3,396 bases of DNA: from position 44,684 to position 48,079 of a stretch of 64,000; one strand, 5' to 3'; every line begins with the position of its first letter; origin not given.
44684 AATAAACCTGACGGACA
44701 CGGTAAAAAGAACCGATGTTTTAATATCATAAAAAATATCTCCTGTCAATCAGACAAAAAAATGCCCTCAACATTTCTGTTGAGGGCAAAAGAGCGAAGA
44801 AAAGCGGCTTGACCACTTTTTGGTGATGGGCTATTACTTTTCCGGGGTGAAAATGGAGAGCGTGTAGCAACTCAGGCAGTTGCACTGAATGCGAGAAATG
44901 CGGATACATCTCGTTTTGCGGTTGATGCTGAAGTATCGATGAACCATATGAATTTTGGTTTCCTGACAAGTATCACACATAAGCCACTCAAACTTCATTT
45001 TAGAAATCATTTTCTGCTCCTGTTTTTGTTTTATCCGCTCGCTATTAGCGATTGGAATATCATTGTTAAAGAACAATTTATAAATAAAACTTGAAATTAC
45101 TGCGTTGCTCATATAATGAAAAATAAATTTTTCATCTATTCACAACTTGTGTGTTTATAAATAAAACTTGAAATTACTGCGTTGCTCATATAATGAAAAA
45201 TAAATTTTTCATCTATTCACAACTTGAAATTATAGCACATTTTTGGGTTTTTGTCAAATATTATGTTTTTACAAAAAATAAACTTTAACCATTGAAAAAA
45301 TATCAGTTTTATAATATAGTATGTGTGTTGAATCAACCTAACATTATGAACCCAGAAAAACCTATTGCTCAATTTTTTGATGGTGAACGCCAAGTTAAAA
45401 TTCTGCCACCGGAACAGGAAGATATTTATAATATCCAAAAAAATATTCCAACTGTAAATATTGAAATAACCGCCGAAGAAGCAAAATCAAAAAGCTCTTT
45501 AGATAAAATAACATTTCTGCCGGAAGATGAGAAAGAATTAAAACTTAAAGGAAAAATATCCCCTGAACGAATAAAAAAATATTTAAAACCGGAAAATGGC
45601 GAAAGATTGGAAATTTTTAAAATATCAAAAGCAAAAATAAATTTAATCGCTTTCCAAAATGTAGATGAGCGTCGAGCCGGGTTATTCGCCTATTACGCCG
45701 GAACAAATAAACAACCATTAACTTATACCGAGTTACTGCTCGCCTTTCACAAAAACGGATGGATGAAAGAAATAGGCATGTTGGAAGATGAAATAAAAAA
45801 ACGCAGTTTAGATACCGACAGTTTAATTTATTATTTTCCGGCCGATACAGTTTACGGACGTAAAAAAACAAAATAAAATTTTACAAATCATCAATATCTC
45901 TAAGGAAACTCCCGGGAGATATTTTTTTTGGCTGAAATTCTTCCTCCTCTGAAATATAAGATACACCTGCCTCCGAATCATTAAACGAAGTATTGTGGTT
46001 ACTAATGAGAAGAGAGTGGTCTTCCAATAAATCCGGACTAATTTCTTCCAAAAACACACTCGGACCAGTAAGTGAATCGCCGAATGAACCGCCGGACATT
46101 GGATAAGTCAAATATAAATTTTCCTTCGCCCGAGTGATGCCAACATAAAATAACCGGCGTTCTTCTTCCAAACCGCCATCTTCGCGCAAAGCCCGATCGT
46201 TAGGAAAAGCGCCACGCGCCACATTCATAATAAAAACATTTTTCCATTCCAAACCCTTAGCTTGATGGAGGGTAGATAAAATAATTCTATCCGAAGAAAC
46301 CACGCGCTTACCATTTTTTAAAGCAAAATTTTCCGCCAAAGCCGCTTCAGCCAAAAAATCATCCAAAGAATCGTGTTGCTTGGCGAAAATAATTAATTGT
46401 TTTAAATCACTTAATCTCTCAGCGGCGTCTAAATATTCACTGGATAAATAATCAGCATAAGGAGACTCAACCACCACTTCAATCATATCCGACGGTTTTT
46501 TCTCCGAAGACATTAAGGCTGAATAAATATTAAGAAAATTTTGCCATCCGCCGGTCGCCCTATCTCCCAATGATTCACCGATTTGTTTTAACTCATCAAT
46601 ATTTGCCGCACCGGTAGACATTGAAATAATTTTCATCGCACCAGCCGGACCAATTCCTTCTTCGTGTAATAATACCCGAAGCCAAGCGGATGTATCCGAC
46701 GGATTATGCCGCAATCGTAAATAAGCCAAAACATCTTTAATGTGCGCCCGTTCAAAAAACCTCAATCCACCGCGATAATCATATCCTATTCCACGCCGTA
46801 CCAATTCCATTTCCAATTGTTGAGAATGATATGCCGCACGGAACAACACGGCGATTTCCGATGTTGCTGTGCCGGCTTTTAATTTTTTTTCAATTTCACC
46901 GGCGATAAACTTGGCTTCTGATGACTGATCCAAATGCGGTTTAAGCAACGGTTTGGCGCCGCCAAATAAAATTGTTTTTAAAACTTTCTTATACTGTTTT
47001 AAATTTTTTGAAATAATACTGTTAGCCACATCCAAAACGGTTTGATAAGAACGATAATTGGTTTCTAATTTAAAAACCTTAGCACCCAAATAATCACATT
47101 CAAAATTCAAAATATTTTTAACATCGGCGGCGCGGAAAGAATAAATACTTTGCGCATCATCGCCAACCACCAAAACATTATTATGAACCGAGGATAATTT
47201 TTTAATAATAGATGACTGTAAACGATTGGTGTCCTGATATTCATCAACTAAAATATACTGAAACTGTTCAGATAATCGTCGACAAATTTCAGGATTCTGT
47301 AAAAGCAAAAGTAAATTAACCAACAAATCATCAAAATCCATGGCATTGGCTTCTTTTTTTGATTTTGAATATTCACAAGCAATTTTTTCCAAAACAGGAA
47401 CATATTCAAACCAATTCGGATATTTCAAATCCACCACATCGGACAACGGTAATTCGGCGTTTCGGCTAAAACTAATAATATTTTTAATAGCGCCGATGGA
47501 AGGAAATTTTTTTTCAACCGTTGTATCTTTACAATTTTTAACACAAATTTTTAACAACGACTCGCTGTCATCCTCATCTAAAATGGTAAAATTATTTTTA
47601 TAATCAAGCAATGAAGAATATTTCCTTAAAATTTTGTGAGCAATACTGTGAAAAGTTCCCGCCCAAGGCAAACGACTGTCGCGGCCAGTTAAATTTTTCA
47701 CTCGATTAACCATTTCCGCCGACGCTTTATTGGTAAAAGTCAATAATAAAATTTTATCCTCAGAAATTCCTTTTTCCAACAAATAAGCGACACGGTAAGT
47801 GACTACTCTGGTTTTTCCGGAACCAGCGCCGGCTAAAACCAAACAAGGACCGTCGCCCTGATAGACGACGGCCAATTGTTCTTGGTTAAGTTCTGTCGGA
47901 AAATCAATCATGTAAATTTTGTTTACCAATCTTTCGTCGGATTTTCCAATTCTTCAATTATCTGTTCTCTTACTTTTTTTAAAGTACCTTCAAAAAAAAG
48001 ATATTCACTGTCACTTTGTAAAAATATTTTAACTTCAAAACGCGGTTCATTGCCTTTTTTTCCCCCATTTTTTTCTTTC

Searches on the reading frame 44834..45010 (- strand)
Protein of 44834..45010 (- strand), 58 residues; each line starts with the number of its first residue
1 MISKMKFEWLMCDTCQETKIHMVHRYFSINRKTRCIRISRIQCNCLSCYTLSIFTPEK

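Call 92: search_protein_families(library=pfam, proteins=[window:44834-45010:-], max_evalue=0.01)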
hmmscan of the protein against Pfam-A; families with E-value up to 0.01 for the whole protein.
window:44834-45010:- (58 aa): 0 families

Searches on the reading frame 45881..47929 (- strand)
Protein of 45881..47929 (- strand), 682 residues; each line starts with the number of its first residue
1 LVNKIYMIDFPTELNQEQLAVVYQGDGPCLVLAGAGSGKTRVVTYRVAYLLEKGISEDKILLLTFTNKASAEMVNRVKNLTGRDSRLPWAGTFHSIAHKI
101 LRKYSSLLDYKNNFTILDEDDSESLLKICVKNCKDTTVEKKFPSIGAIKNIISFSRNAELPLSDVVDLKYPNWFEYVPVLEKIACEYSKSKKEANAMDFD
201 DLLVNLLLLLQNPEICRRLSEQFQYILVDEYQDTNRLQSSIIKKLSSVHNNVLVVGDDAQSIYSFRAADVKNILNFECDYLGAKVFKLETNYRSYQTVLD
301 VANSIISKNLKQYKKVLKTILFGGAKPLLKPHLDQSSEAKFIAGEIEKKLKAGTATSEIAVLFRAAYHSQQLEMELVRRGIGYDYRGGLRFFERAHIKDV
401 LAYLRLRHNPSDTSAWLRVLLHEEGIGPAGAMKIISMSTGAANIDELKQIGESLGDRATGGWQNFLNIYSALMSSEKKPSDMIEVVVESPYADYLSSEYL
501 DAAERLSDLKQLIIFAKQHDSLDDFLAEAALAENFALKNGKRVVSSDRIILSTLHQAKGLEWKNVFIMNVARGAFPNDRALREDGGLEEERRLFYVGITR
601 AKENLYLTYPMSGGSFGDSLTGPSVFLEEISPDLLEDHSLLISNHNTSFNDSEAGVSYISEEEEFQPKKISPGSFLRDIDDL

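Call 92: search_protein_families(library=pfam, proteins=[window:45881-47929:-], max_evalue=0.01)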
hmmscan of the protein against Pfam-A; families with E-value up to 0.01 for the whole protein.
window:45881-47929:- (682 aa): 9 families
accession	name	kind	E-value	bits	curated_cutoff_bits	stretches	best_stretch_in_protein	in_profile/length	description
PF00580.27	UvrD-helicase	-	2.1e-78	264.2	23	1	14-280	1-270/271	UvrD/REP helicase N-terminal domain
PF13361.12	UvrD_C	-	1.2e-59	203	25.6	1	287-609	2-347/350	UvrD-like helicase C-terminal domain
PF13245.12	AAA_19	-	5.7e-22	78.8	25.1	1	24-266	9-134/134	AAA domain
PF13538.12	UvrD_C_2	-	8.9e-11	41.9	27.4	1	551-607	4-51/52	UvrD-like helicase C-terminal domain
PF01443.25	Viral_helicase1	-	8.6e-07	29.4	21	0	221-304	58-137/228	Viral superfamily 1 RNA helicase core domain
PF13604.12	AAA_30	-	8.9e-05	22.7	27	0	14-75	2-64/191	AAA domain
PF13087.12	AAA_12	-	0.00089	19.3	27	0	515-607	118-190/195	AAA domain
PF13086.12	AAA_11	-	0.002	18.4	27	0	24-83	15-80/257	AAA domain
PF04851.21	ResIII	-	0.0083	16.5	22.5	0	25-84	22-80/164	Type III restriction enzyme, res subunit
